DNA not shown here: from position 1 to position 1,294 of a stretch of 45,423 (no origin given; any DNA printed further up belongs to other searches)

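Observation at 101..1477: GSCFA-family enzyme gene at the distal end of the tail-fibre operon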

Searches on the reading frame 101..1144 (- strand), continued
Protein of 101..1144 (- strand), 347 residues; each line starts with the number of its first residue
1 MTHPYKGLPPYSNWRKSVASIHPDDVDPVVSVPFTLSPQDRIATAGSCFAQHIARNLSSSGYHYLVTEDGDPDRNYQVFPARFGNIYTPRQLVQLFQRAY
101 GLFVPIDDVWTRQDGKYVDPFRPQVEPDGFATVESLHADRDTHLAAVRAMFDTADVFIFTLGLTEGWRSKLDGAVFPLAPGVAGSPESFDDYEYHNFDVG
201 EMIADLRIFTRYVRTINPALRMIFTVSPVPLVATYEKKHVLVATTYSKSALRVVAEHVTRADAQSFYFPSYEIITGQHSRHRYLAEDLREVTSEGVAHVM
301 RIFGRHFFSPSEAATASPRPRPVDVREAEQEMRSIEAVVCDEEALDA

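Call 79: search_protein_families(library=phrogs, proteins=[L017:3051-5249:+, L017:5323-7011:+, L021:4861-6132:+, L021:6129-7049:+, L019:361-1101:+, L019:3313-5589:-, L015:10621-12864:+, L016:9197-9484:-, L013:6320-8404:-, L022:3757-5862:-], max_evalue=0.00001)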
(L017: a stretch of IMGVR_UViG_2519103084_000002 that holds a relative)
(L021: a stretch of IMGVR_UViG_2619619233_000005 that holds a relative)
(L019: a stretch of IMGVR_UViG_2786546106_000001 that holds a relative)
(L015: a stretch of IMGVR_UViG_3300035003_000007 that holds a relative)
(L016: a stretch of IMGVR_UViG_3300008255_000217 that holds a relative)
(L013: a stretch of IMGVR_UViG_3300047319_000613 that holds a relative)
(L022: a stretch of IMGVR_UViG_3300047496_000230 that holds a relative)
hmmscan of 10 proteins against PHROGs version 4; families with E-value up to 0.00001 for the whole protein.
L017:3051-5249:+ (732 aa): 2 families
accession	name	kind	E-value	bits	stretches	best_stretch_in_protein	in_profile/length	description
phrog_5616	-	tail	5e-205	684.5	1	21-726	6-788/873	tail fiber protein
phrog_31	-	tail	2.5e-16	59.7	1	191-457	465-731/1565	central tail fiber J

L017:5323-7011:+ (562 aa): 0 families

L021:4861-6132:+ (423 aa): 13 families
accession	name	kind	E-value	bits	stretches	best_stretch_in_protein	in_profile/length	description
phrog_1640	-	tail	1.6e-36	127.8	1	1-118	1-116/765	tail protein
phrog_13893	-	tail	4e-27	95.8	1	1-123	1-121/648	tail protein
phrog_32960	-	unknown function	5.4e-22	78.9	1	1-119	1-117/762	-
phrog_8649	-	unknown function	1.4e-21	77.8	1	1-121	1-119/743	-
phrog_36601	-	tail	2.2e-21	76.8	1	1-121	15-133/1084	tail fiber protein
phrog_17220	-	unknown function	3.6e-21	76.1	1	1-123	1-121/868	-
phrog_30017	-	unknown function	4e-20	72.3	1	2-118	2-115/1025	-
phrog_38237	-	unknown function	6.4e-20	72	1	1-121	1-119/697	-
phrog_6518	-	tail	1.9e-19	70.2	1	13-120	9-112/793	tail fiber protein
phrog_5662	-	tail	1.4e-18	67.6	1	1-126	1-124/729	tail fiber protein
phrog_5510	-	tail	5.5e-16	59.1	1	1-118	1-116/789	tail fiber protein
phrog_1171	-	tail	1.5e-14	54.4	1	1-129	1-130/954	tail spike protein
phrog_28871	-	unknown function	1.7e-14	53.6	1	13-118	12-109/946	-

L021:6129-7049:+ (306 aa): 12 families
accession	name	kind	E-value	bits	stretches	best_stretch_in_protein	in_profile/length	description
phrog_7121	-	tail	4.2e-45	155.2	1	134-301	756-917/927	tail fiber protein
phrog_38424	-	unknown function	1.8e-38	133.6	1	142-301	307-485/488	-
phrog_1171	-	tail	7.9e-38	131.5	1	137-301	768-952/954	tail spike protein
phrog_24369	-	tail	8.4e-36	124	1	141-301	1230-1391/1396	tail fiber protein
phrog_24159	-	tail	2.6e-35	123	1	144-301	809-967/972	tail fiber protein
phrog_14895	-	tail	6.4e-26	92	1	143-291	473-614/632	tail spike protein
phrog_17635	-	tail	1.1e-23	84.5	1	120-282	547-704/721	tail fiber protein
phrog_15695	-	tail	3.8e-23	82.2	1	142-253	1092-1202/1284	tail fiber protein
phrog_23437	-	tail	7.7e-21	75.7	1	139-255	116-232/275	tail protein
phrog_19921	-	tail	7.4e-18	65.1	1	109-253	715-858/952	tail spike protein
phrog_28871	-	unknown function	2e-12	46.8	1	126-209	701-787/946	-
phrog_27613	-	tail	5.9e-09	35.8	1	140-262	618-738/779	tail protein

L019:361-1101:+ (246 aa): 0 families

L019:3313-5589:- (758 aa): 3 families
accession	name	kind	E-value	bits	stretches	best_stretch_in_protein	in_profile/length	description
phrog_4818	-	tail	3.9e-07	29.6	1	421-547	438-571/896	tail fiber protein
phrog_20911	-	tail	1.2e-06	28.4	0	277-306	163-192/654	tail spike protein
phrog_15455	-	tail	4.5e-06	26.4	1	280-339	149-223/652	tail fiber protein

L015:10621-12864:+ (747 aa): 26 families (the best 25 are shown)
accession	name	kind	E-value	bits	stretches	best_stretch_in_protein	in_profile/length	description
phrog_2335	-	tail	1.9e-65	222.7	2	22-300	426-724/1536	tail length tape measure protein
phrog_339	-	tail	7e-62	211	1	21-301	3-284/1123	tail length tape measure protein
phrog_3336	-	tail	6e-59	201.6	1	16-299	26-296/1051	tail length tape measure protein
phrog_3519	-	tail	7.9e-55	188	1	35-304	41-297/959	tail length tape measure protein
phrog_17300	-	tail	1.9e-53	183.1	1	36-304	34-290/900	tail length tape measure protein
phrog_8010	-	tail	3.1e-52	178.7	1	61-303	249-489/1543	tail length tape measure protein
phrog_1107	-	tail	8.3e-45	154.1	1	53-295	159-405/1252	tail length tape measure protein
phrog_12706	-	tail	2.8e-40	139.4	1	44-302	169-431/1244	tail length tape measure protein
phrog_1068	-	tail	1.5e-39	137.4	1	28-267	50-289/706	tail length tape measure protein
phrog_7740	-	tail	1.3e-38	133.1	1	55-299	52-296/2151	tail length tape measure protein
phrog_32885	-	tail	1.2e-31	110.6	1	43-302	15-267/948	tail length tape measure protein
phrog_27190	-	tail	2.3e-26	93.2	1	36-264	60-285/1015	tail length tape measure protein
phrog_16889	-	tail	3e-26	93.3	1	28-308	12-299/470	tail length tape measure protein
phrog_31452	-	tail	2e-25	90.1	1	70-301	39-266/814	tail length tape measure protein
phrog_16297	-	tail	5.9e-25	88.7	1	60-276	63-276/777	tail length tape measure protein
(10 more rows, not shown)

L016:9197-9484:- (95 aa): 0 families

L013:6320-8404:- (694 aa): 4 families
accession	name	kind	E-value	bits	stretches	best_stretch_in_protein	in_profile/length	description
phrog_21878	-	tail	2.3e-38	132.7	1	166-674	209-783/810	tail fiber protein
phrog_8460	-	tail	4.6e-37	128.7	1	162-376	272-500/780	tail fiber protein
phrog_19528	-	tail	2.4e-19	70.4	1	162-373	163-370/705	tail spike protein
phrog_17240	-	unknown function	2.3e-07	30.3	1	166-372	494-706/821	-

L022:3757-5862:- (701 aa): 7 families
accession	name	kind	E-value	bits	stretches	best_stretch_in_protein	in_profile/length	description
phrog_13892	-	tail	6.7e-34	118.9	2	294-448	416-569/676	minor tail protein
phrog_31460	-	tail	8.8e-33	115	2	321-455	38-168/288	tail protein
phrog_29238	-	unknown function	1.5e-32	113.4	2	357-449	423-513/997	-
phrog_9625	-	unknown function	2.1e-12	46.5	2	115-287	1210-1382/1586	-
phrog_2631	-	tail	6.1e-09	36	1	245-280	343-378/644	tail fiber protein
phrog_7032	-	tail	5.9e-07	29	1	248-281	251-284/866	tail fiber protein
phrog_15797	-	unknown function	2.4e-06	28.9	1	96-144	48-96/102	-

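Call 88: search_dna_similar(query=window:101-1144:-, collection=plasmids, mode=protein, max_rows=25)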
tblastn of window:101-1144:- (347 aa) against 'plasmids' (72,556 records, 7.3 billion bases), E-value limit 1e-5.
Records with a match: 42; places in all: 46; records where one place covers at least 80% of the query: 32.
Best place of each record, by identity: <60% 42.
By first word of the organism name: Sinorhizobium 9; Streptomyces 4; Rhizobium 2; Paracoccus 2; Streptantibioticus 2; Loktanella 2; Burkholderia 2; Thalassovita 1; Pararhizobium 1; Rhodobacter 1; and 16 more.
By predicted mobility (MOB-suite, as given by PLSDB): non-mobilizable 26; mobilizable 11; conjugative 5.
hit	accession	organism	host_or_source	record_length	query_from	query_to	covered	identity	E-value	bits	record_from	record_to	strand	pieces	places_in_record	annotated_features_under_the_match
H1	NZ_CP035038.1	Sinorhizobium fredii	single cell,soil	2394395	3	346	99%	52.0%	2e-104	343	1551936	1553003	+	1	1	none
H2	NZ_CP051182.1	Thalassovita gelatinovora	cell culture,IAM12617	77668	4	347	99%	51.8%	2e-101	334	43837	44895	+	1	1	GSCFA domain-containing protein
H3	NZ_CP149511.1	Pararhizobium sp. A13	Aeschynomene indica,cell ...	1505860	3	346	99%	50.0%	4e-98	325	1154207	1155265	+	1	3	none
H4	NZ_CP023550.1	Rhodobacter sp. CZR27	cell culture,paddy soil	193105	1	346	100%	48.9%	3e-98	325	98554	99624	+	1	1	GSCFA domain-containing protein | hypothetical protein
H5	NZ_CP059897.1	Ciceribacter thiooxidans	mixed culture,soil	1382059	3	346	99%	48.7%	3e-91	305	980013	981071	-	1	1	none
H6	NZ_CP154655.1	Alloyangia pacifica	-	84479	1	347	100%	48.0%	1e-92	309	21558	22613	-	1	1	GSCFA domain-containing protein | WcbI family polysaccharide biosynthesis putative acetyltransferase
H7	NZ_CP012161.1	Octadecabacter temperatus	single culture,surface water of the ...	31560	1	346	100%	46.8%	2e-96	320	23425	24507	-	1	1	GSCFA domain-containing protein | hypothetical protein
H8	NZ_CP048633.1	Rhizobium oryzihabitans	cell,root,the root of rice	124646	3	303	87%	51.6%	9e-95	315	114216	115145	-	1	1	GSCFA domain-containing protein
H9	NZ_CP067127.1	Paracoccus alcaliphilus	whole organism,soil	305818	3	347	99%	42.1%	8e-71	246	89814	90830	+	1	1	GSCFA domain-containing protein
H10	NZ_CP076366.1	Gemmobacter fulvus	cell culture,Anabaena culture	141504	1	345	99%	40.3%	4e-65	229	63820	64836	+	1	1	GSCFA domain-containing protein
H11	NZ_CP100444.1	Streptomyces rimosus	pure culture,OTC cluster deletion ...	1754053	3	303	87%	44.4%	5e-68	238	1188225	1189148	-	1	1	record has no annotation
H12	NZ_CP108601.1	Streptomyces sp. NBC_01176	-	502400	1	346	100%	38.4%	2e-57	207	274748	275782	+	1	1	GSCFA domain-containing protein | hypothetical protein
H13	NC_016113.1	Streptantibioticus cattleyicolor NRRL 8057 = DSM 46488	-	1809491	3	346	99%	38.6%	5e-58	209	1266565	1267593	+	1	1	none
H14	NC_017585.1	Streptantibioticus cattleyicolor NRRL 8057 = DSM 46488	-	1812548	3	346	99%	38.6%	5e-58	209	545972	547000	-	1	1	none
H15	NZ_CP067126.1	Paracoccus alcaliphilus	whole organism,soil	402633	3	347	99%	38.2%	4e-61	218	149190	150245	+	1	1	GSCFA domain-containing protein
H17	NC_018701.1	Sinorhizobium meliloti Rm41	-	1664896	4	347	99%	37.3%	4e-56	204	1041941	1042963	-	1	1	none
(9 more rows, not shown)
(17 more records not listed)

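Call 89: get_annotated_region(hit=H17, flank=9000)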
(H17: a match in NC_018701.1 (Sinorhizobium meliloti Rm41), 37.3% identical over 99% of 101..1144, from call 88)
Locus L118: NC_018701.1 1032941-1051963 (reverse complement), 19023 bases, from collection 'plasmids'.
description: Sinorhizobium meliloti Rm41 plasmid pSYMB, complete sequence
organism: Sinorhizobium meliloti Rm41 (NCBI taxid 1230587)
taxonomy: Bacteria; Pseudomonadota; Alphaproteobacteria; Hyphomicrobiales; Rhizobiaceae; Sinorhizobium; Sinorhizobium meliloti; Sinorhizobium meliloti Rm41
host: -; source: -; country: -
typing (MOB-suite, as given by PLSDB): mobilizable; relaxase MOBQ
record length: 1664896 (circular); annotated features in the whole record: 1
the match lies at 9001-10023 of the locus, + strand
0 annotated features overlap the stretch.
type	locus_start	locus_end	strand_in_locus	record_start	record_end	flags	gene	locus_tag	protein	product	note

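Call 90: get_annotated_region(hit=H6, flank=8000)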
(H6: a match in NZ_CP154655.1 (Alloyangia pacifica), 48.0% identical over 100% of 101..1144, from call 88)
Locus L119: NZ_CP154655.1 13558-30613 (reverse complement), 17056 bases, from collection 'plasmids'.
description: Alloyangia pacifica strain T6124 plasmid plas4, complete sequence
organism: Alloyangia pacifica (NCBI taxid 311180)
taxonomy: Bacteria; Pseudomonadota; Alphaproteobacteria; Rhodobacterales; Roseobacteraceae; Alloyangia; Alloyangia pacifica
host: -; source: -; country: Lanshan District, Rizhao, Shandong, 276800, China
typing (MOB-suite, as given by PLSDB): non-mobilizable; replicon rep_cluster_252
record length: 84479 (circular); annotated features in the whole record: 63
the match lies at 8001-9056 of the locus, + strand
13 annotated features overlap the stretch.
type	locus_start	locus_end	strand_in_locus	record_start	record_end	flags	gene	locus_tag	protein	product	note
CDS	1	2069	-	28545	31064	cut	-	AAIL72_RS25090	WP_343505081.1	glycosyltransferase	-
CDS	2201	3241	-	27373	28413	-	-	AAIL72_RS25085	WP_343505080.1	ParB N-terminal domain-containing protein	-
CDS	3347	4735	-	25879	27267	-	-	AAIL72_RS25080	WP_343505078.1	AAA family ATPase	-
CDS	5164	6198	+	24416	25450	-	-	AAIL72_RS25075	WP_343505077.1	replication initiator protein A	-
CDS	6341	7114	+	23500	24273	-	-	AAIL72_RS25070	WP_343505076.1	hypothetical protein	-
CDS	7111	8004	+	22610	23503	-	-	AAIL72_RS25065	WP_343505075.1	WcbI family polysaccharide biosynthesis putative acetyltransferase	-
CDS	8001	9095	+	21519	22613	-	-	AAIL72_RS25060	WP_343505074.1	GSCFA domain-containing protein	-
CDS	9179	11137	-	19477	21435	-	-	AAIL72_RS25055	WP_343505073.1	DUF4214 domain-containing protein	-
CDS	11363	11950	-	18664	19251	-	-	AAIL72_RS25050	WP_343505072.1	hypothetical protein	-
CDS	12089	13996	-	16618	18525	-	cysN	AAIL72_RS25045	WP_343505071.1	sulfate adenylyltransferase subunit CysN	GO:0006790 - sulfur compound metabolic process [Evidence IEA]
CDS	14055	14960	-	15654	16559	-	cysD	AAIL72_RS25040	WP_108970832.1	sulfate adenylyltransferase subunit CysD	GO:0000103 - sulfate assimilation [Evidence IEA]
CDS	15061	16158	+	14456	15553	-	-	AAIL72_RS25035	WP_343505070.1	hypothetical protein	-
CDS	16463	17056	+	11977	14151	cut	-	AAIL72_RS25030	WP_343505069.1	YjbH domain-containing protein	-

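Call 100: search_protein_families(library=pfam, proteins=[L067:5089-7056:+, L017:7053-9011:+, L021:7128-9017:+, L074:3508-7053:+, L022:583-2784:+, L066:5116-7053:+, L017:5323-7011:+, L021:9208-9954:+, L012:8531-9187:+, L012:6947-8167:+], max_evalue=0.001)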
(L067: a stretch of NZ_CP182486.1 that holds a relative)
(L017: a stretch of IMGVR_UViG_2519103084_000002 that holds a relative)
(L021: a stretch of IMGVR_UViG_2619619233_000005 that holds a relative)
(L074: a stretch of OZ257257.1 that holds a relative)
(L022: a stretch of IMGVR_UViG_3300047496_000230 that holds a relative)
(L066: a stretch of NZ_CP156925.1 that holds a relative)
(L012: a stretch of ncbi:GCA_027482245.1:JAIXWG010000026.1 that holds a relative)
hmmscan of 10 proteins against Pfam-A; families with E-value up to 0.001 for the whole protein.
L067:5089-7056:+ (655 aa): 2 families
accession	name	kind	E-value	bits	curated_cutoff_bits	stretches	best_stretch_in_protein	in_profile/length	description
PF08885.17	GSCFA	-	1.8e-49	169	25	1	343-613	1-237/237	GSCFA family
PF18588.6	WcbI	-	2.1e-26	93.3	29.2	1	11-208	1-202/205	Polysaccharide biosynthesis enzyme WcbI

L017:7053-9011:+ (652 aa): 2 families
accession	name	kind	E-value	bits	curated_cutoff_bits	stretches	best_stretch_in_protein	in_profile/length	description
PF08885.17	GSCFA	-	5.6e-51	174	25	1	355-617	1-237/237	GSCFA family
PF18588.6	WcbI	-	2.8e-21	76.6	29.2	1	22-215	2-204/205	Polysaccharide biosynthesis enzyme WcbI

L021:7128-9017:+ (629 aa): 2 families
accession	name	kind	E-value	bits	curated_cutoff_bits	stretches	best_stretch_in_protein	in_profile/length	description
PF08885.17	GSCFA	-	1.2e-51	176.2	25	1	330-591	1-237/237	GSCFA family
PF18588.6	WcbI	-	4.9e-19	69.2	29.2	1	3-194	2-201/205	Polysaccharide biosynthesis enzyme WcbI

L074:3508-7053:+ (1181 aa): 3 families
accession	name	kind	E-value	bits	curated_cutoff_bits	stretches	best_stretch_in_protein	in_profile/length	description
PF08885.17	GSCFA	-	1.6e-51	175.7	25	1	872-1142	1-237/237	GSCFA family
PF18588.6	WcbI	-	4.3e-26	92.3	29.2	1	520-720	3-202/205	Polysaccharide biosynthesis enzyme WcbI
PF05050.19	Methyltransf_21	-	1.3e-17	64.9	22.7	1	142-289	1-148/173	Methyltransferase FkbM domain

L022:583-2784:+ (733 aa): 1 family
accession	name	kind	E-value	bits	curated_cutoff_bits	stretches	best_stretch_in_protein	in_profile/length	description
PF08885.17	GSCFA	-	2.5e-47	162.1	25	1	409-673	2-237/237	GSCFA family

L066:5116-7053:+ (645 aa): 2 families
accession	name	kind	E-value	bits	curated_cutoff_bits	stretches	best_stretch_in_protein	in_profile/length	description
PF08885.17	GSCFA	-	4e-55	187.6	25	1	334-604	1-237/237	GSCFA family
PF18588.6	WcbI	-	3.2e-25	89.4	29.2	1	3-199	2-202/205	Polysaccharide biosynthesis enzyme WcbI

L017:5323-7011:+ (562 aa): 0 families

L021:9208-9954:+ (248 aa): 2 families
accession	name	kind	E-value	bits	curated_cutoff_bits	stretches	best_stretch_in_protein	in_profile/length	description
PF00132.30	Hexapep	-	2.6e-10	40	27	1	130-163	1-34/36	Bacterial transferase hexapeptide (six repeats)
PF14602.12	Hexapep_2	-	5.4e-07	29.7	27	1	131-163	2-32/34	Hexapeptide repeat of succinyl-transferase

L012:8531-9187:+ (218 aa): 0 families

L012:6947-8167:+ (406 aa): 0 families
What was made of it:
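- Pfam confirms the fusions, including an FkbM-methyltransferase-WcbI-GSCFA protein (call 100). A fusion to an FkbM methyltransferase exists (call 100).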

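Call 104: search_protein_families(library=phrogs, proteins=[L030:2-6463:+, L030:6476-7435:+, L029:1575-3260:+, L018:9070-10764:-, L018:10782-13304:-, L014:9820-11496:-, L026:5284-6705:-, L031:8894-10792:-, L031:10832-12862:-], max_evalue=0.000001)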
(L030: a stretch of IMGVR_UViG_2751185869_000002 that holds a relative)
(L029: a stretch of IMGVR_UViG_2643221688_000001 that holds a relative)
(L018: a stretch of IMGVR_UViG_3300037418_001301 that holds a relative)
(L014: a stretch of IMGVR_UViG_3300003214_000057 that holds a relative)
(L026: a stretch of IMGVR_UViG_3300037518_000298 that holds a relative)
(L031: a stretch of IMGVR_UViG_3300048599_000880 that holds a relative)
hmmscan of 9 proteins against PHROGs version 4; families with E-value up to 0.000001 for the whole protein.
L030:2-6463:+ (2153 aa): 15 families
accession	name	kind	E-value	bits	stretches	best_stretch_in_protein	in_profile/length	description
phrog_31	-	tail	5.6e-273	910.3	1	1-1462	273-1504/1565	central tail fiber J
phrog_2589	-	tail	1.1e-263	879.3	2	1-952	19-963/3686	tail protein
phrog_1727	-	tail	3.1e-231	771.3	1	1-682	16-695/1174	tail protein and host specificity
phrog_2148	-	tail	6e-103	346.8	1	245-875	2-630/901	tail fiber protein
phrog_7997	-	tail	4.3e-87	294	1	284-694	2-411/589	tail protein and host specificity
phrog_10652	-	unknown function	2.9e-79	267.6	1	237-500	1-271/328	-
phrog_14774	-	unknown function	5.1e-50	170.6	1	116-315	8-210/212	-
phrog_10903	-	unknown function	2.2e-40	139.9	2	333-984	17-683/954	-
phrog_15723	-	unknown function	8.9e-37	127.9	1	274-448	14-190/223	-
phrog_4346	-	unknown function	3e-27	96.4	1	1-158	11-166/600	-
phrog_30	-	tail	1e-26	95.5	1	3-295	13-303/544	minor tail protein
phrog_496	-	tail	4.3e-17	63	1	1745-1990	370-572/769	tail fiber protein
phrog_37728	-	unknown function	4.6e-17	61.5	1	553-856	425-709/1894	-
phrog_5616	-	tail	8.8e-14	51.7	1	259-468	238-460/873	tail fiber protein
phrog_5269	-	unknown function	1.9e-07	31.3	1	1743-1962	112-321/564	-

L030:6476-7435:+ (319 aa): 7 families
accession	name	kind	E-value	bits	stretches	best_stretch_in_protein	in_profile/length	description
phrog_23469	-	unknown function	3.1e-56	192.1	1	149-310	485-648/673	-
phrog_1836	-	tail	9e-55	187.7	1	74-314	87-327/366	tail fiber protein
phrog_1591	-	tail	9.9e-47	161.3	1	59-309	195-448/484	tail fiber protein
phrog_22285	-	tail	2.1e-43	149.9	1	151-309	603-763/802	tail fiber protein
phrog_20001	-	tail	2.9e-35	122.9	1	151-309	435-592/614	tail fiber protein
phrog_20129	-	unknown function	1.9e-18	67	1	158-310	723-873/895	-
phrog_10305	-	tail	1.8e-10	41.1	1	137-309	829-1004/1005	tail fiber protein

L029:1575-3260:+ (561 aa): 0 families

L018:9070-10764:- (564 aa): 2 families
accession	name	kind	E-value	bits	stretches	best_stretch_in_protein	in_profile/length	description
phrog_23388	-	unknown function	1.1e-16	61.3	1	482-556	642-716/719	-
phrog_7458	-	tail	6.2e-10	39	0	221-310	585-673/732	tail spike protein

L018:10782-13304:- (840 aa): 0 families

L014:9820-11496:- (558 aa): 0 families

L026:5284-6705:- (473 aa): 1 family
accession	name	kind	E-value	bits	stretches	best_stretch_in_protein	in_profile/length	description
phrog_138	-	head and packaging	5e-89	300.3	1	7-466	3-427/444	major head protein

L031:8894-10792:- (632 aa): 0 families

L031:10832-12862:- (676 aa): 2 families
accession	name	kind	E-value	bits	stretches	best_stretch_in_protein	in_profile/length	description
phrog_5616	-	tail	2.6e-115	387.6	1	33-613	51-659/873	tail fiber protein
phrog_31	-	tail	1.3e-14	53.9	1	466-663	853-1050/1565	central tail fiber J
